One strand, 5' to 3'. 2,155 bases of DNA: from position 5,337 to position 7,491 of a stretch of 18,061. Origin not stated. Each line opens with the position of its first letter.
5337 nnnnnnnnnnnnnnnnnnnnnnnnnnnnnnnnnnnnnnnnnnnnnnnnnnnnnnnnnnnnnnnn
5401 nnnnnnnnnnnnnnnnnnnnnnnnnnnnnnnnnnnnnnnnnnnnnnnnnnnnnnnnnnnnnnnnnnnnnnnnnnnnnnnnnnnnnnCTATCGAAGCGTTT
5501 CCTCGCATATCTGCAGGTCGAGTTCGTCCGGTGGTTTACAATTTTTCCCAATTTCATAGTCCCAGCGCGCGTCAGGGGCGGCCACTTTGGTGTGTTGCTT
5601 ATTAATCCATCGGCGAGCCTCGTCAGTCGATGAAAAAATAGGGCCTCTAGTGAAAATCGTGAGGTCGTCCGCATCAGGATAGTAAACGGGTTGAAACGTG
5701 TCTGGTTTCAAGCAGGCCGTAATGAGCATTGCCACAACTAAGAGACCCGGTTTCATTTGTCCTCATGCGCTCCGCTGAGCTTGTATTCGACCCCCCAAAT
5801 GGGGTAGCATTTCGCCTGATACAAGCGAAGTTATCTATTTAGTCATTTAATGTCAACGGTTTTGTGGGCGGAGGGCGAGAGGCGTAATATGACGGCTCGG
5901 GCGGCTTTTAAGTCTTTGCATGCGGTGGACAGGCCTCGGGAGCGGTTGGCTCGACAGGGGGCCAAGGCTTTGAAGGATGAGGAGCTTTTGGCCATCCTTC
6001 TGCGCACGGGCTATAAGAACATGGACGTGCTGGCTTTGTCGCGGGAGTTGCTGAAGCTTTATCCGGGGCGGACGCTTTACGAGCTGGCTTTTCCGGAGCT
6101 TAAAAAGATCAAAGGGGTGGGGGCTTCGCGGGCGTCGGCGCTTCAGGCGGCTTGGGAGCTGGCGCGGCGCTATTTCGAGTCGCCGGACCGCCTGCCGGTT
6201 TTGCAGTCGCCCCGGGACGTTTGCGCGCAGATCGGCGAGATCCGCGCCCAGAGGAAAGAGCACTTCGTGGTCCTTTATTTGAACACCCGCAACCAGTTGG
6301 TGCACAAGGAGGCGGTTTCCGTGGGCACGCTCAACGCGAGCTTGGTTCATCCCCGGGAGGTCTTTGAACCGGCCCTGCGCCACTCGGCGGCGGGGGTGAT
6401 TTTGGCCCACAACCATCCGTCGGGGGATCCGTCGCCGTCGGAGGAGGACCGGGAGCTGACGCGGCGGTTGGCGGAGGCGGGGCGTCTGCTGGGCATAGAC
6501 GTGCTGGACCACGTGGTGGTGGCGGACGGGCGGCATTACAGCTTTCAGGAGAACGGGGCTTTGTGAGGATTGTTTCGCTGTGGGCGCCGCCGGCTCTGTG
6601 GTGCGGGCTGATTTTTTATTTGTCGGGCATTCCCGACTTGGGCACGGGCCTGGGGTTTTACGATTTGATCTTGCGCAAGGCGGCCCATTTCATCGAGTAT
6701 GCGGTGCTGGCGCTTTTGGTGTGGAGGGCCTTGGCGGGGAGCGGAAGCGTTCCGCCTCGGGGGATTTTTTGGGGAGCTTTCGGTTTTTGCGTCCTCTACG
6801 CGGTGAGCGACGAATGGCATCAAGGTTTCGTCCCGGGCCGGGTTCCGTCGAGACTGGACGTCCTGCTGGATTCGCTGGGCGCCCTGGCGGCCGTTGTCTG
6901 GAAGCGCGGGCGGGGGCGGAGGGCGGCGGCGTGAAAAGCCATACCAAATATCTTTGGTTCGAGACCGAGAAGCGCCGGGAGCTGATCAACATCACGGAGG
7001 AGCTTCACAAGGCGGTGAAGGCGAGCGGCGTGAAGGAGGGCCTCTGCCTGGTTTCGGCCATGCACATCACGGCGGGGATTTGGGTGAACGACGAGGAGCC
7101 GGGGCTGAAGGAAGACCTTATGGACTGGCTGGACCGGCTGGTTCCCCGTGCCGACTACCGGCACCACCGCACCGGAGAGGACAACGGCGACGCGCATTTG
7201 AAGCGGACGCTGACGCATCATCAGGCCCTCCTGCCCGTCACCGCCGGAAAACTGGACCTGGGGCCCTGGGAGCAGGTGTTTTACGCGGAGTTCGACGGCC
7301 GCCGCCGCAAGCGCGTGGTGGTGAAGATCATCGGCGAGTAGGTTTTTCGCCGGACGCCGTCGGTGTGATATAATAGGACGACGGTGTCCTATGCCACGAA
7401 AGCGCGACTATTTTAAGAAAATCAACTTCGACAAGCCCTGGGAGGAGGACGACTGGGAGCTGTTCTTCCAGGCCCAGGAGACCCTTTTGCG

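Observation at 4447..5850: Small low-GC island (about 48-50% GC in a 68-70% genome) encoding a lipoprotein and a multi-TM protein with a novel cytoplasmic domain, inserted beside radC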

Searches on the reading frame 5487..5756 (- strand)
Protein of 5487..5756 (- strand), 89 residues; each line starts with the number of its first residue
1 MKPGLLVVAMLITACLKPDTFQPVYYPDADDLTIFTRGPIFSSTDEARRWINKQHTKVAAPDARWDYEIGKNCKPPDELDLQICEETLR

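Call 5: search_protein_families(library=pfam, proteins=[window:5487-5756:-], max_evalue=0.1)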
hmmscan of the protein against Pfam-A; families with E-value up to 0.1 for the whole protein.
window:5487-5756:- (89 aa): 0 families

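Call 7: search_protein_families(library=padloc, proteins=[window:5487-5756:-], max_evalue=1)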
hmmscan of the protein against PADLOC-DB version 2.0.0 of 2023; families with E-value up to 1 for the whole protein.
window:5487-5756:- (89 aa): 0 families

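Call 8: search_protein_families(library=ncbifam, proteins=[window:5487-5756:-], max_evalue=1)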
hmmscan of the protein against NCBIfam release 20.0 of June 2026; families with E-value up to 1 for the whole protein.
window:5487-5756:- (89 aa): 1 family
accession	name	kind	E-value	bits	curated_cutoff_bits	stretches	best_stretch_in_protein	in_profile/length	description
NF007510.0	PRK10113.1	equivalog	0.17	11.8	78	1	35-53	60-78/87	cell division activator CedA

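Call 9: search_protein_families(library=phrogs, proteins=[window:5487-5756:-], max_evalue=1)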
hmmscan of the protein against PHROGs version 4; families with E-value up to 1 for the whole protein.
window:5487-5756:- (89 aa): 1 family
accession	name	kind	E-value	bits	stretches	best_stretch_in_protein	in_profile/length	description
phrog_37261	-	unknown function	0.26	12.3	1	36-65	3-32/61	-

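Call 11: find_homologous_proteins(query=window:5487-5756:-, max_evalue=0.01)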
Query window:5487-5756:- (89 aa): 1 proteins with E <= 0.01 among 1 candidates.
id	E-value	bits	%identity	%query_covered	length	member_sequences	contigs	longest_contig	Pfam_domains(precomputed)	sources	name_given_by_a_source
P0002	4.5e-15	73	42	100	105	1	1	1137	-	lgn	-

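Call 15: find_encoding_contigs(protein=P0002, flank=5000)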
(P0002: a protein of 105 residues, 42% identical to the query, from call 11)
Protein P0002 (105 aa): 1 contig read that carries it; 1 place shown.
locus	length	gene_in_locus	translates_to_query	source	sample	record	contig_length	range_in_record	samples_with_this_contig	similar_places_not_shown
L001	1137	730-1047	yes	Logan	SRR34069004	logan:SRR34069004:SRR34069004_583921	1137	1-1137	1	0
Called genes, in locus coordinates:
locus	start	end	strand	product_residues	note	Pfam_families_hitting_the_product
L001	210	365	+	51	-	-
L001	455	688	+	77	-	-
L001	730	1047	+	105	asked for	-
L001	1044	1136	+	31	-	?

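Call 80: search_dna_similar(query=window:5487-5756:-, collection=phages, mode=protein, max_evalue=0.1)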
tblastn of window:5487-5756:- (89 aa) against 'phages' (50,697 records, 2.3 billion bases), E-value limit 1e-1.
No match.

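Call 81: search_dna_similar(query=P0002, collection=phages, mode=protein, max_evalue=0.1)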
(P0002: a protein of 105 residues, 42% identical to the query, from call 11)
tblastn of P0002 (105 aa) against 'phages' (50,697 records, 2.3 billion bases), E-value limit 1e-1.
No match.

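Call 82: search_dna_similar(query=window:5487-5756:-, collection=plasmids, mode=protein, max_evalue=0.1)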
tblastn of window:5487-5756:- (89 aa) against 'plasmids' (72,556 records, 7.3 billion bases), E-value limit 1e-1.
Records with a match: 3; places in all: 3; records where one place covers at least 80% of the query: 3.
Best place of each record, by identity: <60% 3.
By first word of the organism name: Sphingobium 2; Paracoccus 1.
By predicted mobility (MOB-suite, as given by PLSDB): non-mobilizable 3.
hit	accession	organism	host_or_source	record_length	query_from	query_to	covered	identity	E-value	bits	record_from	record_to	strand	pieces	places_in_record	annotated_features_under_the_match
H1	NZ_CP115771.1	Paracoccus sediminicola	cell culture,sediment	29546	2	89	99%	35.2%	3e-3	41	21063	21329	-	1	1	none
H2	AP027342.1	Sphingobium sp. TomTYG74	-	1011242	1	89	100%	33.0%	7e-4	44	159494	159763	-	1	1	none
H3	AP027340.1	Sphingobium sp. TomTYG73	-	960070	1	89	100%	31.9%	3e-3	42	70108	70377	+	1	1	hypothetical protein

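Call 83: get_annotated_region(hit=H1, flank=5000)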
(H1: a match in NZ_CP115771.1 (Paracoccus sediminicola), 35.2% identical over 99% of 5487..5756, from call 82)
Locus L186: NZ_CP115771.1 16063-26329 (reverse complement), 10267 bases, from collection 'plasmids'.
description: Paracoccus sediminicola strain SCSIO 76264 plasmid p3, complete sequence
organism: Paracoccus sediminicola (NCBI taxid 3017783)
taxonomy: Bacteria; Pseudomonadota; Alphaproteobacteria; Rhodobacterales; Paracoccaceae; Paracoccus; Paracoccus sediminicola
host: -; source: cell culture,sediment; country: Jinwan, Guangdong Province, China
typing (MOB-suite, as given by PLSDB): non-mobilizable
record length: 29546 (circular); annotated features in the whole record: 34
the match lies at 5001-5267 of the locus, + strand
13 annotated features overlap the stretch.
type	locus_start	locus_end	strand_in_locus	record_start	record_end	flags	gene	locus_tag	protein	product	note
CDS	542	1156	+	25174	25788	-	-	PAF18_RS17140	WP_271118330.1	ParA family protein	-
CDS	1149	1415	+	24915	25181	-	-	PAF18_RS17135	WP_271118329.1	ribbon-helix-helix protein, CopG family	GO:0006355 - regulation of DNA-templated transcription [Evidence IEA]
CDS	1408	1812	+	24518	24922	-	-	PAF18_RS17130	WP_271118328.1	hypothetical protein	-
CDS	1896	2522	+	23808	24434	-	-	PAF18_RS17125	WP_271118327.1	hypothetical protein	-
CDS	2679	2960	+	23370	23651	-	-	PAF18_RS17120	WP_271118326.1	type II toxin-antitoxin system RelE/ParE family toxin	-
CDS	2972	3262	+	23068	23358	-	-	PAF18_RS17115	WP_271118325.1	HigA family addiction module antitoxin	-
CDS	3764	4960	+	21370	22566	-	-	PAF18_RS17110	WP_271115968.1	IS256 family transposase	-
CDS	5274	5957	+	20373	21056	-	-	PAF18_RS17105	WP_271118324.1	recombinase family protein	GO:0006310 - DNA recombination [Evidence IEA]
CDS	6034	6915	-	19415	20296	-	-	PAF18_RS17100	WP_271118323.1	DUF2189 domain-containing protein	-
CDS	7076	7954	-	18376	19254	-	ccoP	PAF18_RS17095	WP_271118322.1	cytochrome-c oxidase, cbb3-type subunit III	-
CDS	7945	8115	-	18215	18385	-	-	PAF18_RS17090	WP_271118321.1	cbb3-type cytochrome c oxidase subunit 3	-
CDS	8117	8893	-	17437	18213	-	ccoO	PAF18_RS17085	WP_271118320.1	cytochrome-c oxidase, cbb3-type subunit II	-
CDS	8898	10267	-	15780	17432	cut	ccoN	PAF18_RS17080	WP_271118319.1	cytochrome-c oxidase, cbb3-type subunit I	-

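Call 84: get_annotated_region(hit=H3, flank=5000)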
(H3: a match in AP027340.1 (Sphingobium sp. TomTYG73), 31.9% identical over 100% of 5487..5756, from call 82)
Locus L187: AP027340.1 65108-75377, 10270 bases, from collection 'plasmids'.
description: Sphingobium sp. TomTYG73 plasmid pTomTYG73a DNA, complete genome
organism: Sphingobium sp. TomTYG73 (NCBI taxid 3028891)
taxonomy: Bacteria; Pseudomonadota; Alphaproteobacteria; Sphingomonadales; Sphingomonadaceae; Sphingobium; Sphingobium sp. TomTYG73
host: -; source: -; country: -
typing (MOB-suite, as given by PLSDB): non-mobilizable
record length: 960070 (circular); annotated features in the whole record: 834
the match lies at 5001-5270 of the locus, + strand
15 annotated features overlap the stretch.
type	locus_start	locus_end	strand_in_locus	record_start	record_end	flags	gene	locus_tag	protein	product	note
CDS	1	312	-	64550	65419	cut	-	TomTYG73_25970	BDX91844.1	hypothetical protein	-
CDS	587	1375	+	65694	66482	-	-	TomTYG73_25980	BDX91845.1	putative Short-chain dehydrogenase/reductase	-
CDS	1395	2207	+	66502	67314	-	-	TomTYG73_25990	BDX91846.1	hypothetical protein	-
CDS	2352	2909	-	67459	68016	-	-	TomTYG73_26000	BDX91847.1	carboxymuconolactone decarboxylase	-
CDS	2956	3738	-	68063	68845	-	-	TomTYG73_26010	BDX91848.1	3-alpha-hydroxysteroid dehydrogenase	-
CDS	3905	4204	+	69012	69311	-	-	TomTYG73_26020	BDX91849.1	hypothetical protein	-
CDS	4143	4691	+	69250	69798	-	-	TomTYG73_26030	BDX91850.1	hypothetical protein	-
CDS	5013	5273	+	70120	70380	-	-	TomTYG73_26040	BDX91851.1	hypothetical protein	-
CDS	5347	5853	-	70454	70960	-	-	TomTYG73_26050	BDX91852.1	hypothetical protein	-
CDS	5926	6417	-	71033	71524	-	-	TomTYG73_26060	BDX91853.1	AsnC family transcriptional regulator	-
CDS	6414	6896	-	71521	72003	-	-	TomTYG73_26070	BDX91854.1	AsnC family transcriptional regulator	-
CDS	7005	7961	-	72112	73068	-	aes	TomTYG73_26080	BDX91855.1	esterase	-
CDS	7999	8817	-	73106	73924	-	-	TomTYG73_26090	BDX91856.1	xylose isomerase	-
CDS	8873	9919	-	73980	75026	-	mhpE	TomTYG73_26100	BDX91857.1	4-hydroxy-2-oxovalerate aldolase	-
CDS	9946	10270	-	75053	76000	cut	mhpF_1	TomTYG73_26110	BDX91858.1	acetaldehyde dehydrogenase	-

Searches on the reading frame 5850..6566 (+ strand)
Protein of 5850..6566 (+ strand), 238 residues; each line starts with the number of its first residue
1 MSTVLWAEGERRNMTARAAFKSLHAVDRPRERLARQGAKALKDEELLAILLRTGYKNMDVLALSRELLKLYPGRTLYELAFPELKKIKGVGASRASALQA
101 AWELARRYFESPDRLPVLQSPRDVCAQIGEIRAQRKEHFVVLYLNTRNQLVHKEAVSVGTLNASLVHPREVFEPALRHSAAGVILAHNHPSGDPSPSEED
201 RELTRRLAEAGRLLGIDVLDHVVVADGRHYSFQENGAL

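Call 5: search_protein_families(library=pfam, proteins=[window:5850-6566:+], max_evalue=0.1)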
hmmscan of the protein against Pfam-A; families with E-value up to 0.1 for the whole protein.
window:5850-6566:+ (238 aa): 3 families
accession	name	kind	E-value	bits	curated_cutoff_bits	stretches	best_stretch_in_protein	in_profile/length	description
PF04002.20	RadC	-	1.3e-45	154.7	22.1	1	119-236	2-120/121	RadC-like JAB domain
PF20582.4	UPF0758_N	-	2.6e-21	75.9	27.1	1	21-95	2-76/77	UPF0758 N-terminal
PF14464.11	Prok-JAB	-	5.4e-05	23.5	25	1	134-208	31-94/114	Prokaryotic homologs of the JAB domain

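Call 7: search_protein_families(library=padloc, proteins=[window:5850-6566:+], max_evalue=1)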
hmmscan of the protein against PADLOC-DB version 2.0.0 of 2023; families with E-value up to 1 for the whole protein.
window:5850-6566:+ (238 aa): 1 family
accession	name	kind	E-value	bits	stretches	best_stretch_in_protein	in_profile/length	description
PDLC00900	JAB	-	0.0022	16.1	1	183-213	90-120/159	JAB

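Call 8: search_protein_families(library=ncbifam, proteins=[window:5850-6566:+], max_evalue=1)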
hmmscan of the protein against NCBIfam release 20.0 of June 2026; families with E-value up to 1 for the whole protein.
window:5850-6566:+ (238 aa): 2 families
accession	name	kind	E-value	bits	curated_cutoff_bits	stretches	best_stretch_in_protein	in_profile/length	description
NF000642.1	PRK00024.1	equivalog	1.3e-71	240.6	180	1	30-237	1-211/212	RadC family protein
TIGR00608.1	radc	subfamily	9.6e-69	231.5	133.85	1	28-238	1-218/218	RadC family protein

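Call 53: find_related_loci(query=window:5850-6566:+, collection=genome_contigs, flank=6000)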
Query window:5850-6566:+ (238 aa) in genome_contigs; peptide patterns used: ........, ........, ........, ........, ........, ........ (x = any residue, [..] = any of these).
600 stretches matched a pattern (row limit reached: there are more); 458 encode a relative of the query (tblastn E <= 1e-3); the best 80 are kept; 80 distinct loci.
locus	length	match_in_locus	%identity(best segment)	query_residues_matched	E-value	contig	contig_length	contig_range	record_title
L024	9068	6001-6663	69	18-238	4e-101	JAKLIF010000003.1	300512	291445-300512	MAG: Elusimicrobia bacterium isolate RA.bin80 RA.bin80_3, whole genome shotgun sequence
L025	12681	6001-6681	67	12-238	2e-100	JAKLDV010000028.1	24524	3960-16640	MAG: Elusimicrobia bacterium isolate RA.bin118 RA.bin118_28, whole genome shotgun sequence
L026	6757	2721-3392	70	15-238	3e-97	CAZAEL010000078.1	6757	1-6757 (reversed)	MAG TPA_asm: uncultured Elusimicrobia sp. isolate binchicken_co130_1 genome assembly, contig: NODE_7177_length_6757_cov_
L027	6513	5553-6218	62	17-238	1e-92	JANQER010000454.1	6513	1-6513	MAG: Elusimicrobia bacterium isolate PL23a_bin.39 k99_204167, whole genome shotgun sequence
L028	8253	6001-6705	51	6-238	2e-80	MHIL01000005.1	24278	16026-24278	MAG: Candidatus Buchananbacteria bacterium RIFCSPHIGHO2_02_FULL_56_16 rifcsphigho2_02_scaffold_14921, whole genome shotg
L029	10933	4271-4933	55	20-238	4e-80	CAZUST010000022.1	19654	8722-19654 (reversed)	MAG TPA_asm: uncultured Candidatus Saccharibacteria bacterium isolate binchicken_co20_145 genome assembly, contig: NODE_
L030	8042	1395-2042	53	20-234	3e-79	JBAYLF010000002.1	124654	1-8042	MAG: Candidatus Paceibacterota bacterium isolate SO_2016_GW1_97 scaffold00324_OW334_2016, whole genome shotgun sequence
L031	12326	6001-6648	53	20-234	8e-79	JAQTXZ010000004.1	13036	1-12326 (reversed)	MAG: Patescibacteria group bacterium isolate STC_25 NODE_10870_length_13036_cov_3.683477_Sandtown_C, whole genome shotgu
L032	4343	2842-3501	51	20-238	5e-79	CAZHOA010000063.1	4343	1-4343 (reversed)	MAG TPA_asm: uncultured Candidatus Saccharibacteria bacterium isolate SRP193066_co2_442 genome assembly, contig: NODE_10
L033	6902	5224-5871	55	21-234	1e-78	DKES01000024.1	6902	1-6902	MAG TPA_asm: Patescibacteria group bacterium UBA6816 UBA6816_contig_63663, whole genome shotgun sequence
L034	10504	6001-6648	54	20-234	1e-78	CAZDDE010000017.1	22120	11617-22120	MAG TPA_asm: uncultured Candidatus Saccharibacteria bacterium isolate SRP178908_co1_52 genome assembly, contig: NODE_147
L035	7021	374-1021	55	21-234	1e-78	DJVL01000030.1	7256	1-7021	MAG TPA_asm: Patescibacteria group bacterium UBA6257 UBA6257_contig_114586, whole genome shotgun sequence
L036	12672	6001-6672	51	11-233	1e-78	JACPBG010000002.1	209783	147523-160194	MAG: Candidatus Sungiibacteriota bacterium isolate NC_groundwater_251_Ag_S-0.2um_45_46 S5_GD2017_2_S2_scaffold_66, whole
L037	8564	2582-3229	55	21-234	2e-78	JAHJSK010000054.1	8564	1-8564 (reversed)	MAG: Patescibacteria group bacterium isolate OS_PC_MetaG.mb.199 OS_PC_MetaG.mb.199_k141_353307, whole genome shotgun seq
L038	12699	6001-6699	52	3-234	2e-78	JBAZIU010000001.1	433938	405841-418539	MAG: Candidatus Paceibacterota bacterium isolate SO_2017_LW4_102 scaffold_54_c1_LW137-91_2017, whole genome shotgun sequ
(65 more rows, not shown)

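Call 60: search_protein_families(library=pfam, proteins=[L027:1649-2953:+, L027:3173-4309:+, L027:4314-5057:+, L025:3480-4796:+, L025:4850-5188:+, L025:5219-5881:+], max_evalue=0.001)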
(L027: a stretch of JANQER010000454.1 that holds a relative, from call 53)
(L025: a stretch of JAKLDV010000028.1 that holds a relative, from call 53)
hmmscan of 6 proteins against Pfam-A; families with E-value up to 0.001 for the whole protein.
L027:1649-2953:+ (434 aa): 6 families
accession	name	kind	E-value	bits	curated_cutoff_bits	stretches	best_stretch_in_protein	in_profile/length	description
PF13484.11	Fer4_16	-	4.5e-21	75.8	30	1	192-255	2-66/66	4Fe-4S double cluster binding domain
PF08331.15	QueG_DUF1730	-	1.3e-16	60.7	25.1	1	63-126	1-65/77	Epoxyqueuosine reductase QueG, DUF1730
PF13646.12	HEAT_2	-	8.1e-06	26.5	27.7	1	361-429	15-81/88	HEAT repeats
PF12838.12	Fer4_7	-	0.00036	21.4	27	0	192-253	2-49/52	4Fe-4S dicluster domain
PF13187.11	Fer4_9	-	0.00055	20.4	27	0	191-206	36-51/52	4Fe-4S dicluster domain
PF13237.11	Fer4_10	-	0.00057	20.2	25.5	0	191-204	8-21/53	4Fe-4S dicluster domain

L027:3173-4309:+ (378 aa): 1 family
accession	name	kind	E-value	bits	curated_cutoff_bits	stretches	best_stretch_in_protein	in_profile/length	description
PF02636.23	Methyltransf_28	-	5.3e-52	177.2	23.3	1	63-300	1-245/249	Putative S-adenosyl-L-methionine-dependent methyltransferase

L027:4314-5057:+ (247 aa): 1 family
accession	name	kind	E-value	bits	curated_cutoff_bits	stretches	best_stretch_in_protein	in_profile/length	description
PF01476.26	LysM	-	3.2e-09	37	20.9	1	196-246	1-43/43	LysM domain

L025:3480-4796:+ (438 aa): 0 families

L025:4850-5188:+ (112 aa): 5 families
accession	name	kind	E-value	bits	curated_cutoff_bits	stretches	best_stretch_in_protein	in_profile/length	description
PF12773.13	DZR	-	1e-12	48.4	27.3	1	36-67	1-33/45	Double zinc ribbon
PF13240.11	Zn_Ribbon_1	-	4.9e-07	29.8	25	1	8-27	2-21/23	zinc-ribbon domain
PF13248.11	Zn_ribbon_3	-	3.3e-06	26.8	27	1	35-57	4-26/26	zinc-ribbon domain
PF17032.10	Zn_ribbon_15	-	0.00056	21.1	28.9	0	33-54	52-73/73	zinc-ribbon family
PF18912.6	DZR_2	-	0.00066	19.9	27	0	35-77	9-55/56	Double zinc ribbon domain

L025:5219-5881:+ (220 aa): 4 families
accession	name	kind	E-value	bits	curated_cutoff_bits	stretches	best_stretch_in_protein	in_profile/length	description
PF12773.13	DZR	-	7e-10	39.4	27.3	1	174-217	1-45/45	Double zinc ribbon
PF13248.11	Zn_ribbon_3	-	2e-09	37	27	2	195-220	1-26/26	zinc-ribbon domain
PF24463.1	DUF7577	-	2.3e-06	27.6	28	0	199-220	5-26/27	Domain of unknown function (DUF7577)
PF13240.11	Zn_Ribbon_1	-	4.3e-06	26.8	25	1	198-219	1-22/23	zinc-ribbon domain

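Call 61: find_related_loci(query=window:5850-6566:+, collection=metagenome_contigs, flank=7000)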
Query window:5850-6566:+ (238 aa) in metagenome_contigs; peptide patterns used: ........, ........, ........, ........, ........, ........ (x = any residue, [..] = any of these).
600 stretches matched a pattern (row limit reached: there are more); 490 encode a relative of the query (tblastn E <= 1e-3); the best 80 are kept; 80 distinct loci.
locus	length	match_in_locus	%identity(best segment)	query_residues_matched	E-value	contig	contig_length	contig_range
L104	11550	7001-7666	54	6-234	1e-83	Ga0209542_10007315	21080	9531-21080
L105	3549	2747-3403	54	17-234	6e-83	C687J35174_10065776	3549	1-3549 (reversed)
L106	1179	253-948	51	5-235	3e-88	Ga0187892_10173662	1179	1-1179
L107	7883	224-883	54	20-238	2e-81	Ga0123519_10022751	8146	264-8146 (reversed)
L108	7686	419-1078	54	20-238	2e-81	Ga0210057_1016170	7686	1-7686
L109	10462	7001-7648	53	20-234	5e-81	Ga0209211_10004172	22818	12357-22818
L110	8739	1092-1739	54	20-234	5e-81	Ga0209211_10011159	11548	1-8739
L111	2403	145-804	53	20-238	2e-83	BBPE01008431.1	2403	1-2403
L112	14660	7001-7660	54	20-238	5e-81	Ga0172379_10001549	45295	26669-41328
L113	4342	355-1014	54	20-238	4e-81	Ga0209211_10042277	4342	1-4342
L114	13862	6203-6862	53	20-238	1e-80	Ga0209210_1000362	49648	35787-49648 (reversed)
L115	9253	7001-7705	51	6-238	1e-80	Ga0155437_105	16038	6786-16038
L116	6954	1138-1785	54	20-234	3e-80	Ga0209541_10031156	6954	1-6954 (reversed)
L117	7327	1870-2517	54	20-234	6e-80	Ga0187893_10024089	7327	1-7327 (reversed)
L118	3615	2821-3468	52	20-234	1e-79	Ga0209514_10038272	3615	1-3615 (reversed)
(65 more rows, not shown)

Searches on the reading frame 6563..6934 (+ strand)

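Call 5: search_protein_families(library=pfam, proteins=[window:6563-6934:+], max_evalue=0.1)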
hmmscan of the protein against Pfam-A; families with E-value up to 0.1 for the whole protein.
window:6563-6934:+ (123 aa): 1 family
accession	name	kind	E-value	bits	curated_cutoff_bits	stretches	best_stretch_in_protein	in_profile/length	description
PF04892.17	VanZ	-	1.6e-13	51.8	30.1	1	34-112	55-120/126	VanZ like family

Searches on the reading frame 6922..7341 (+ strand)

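Call 60: search_protein_families(library=pfam, proteins=[window:6922-7341:+], max_evalue=0.001)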
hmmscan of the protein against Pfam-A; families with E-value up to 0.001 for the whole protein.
window:6922-7341:+ (139 aa): 1 family
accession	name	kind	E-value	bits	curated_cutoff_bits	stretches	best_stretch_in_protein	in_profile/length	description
PF01894.22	UPF0047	-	1.5e-38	131.9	27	1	23-136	1-117/117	Uncharacterised protein family UPF0047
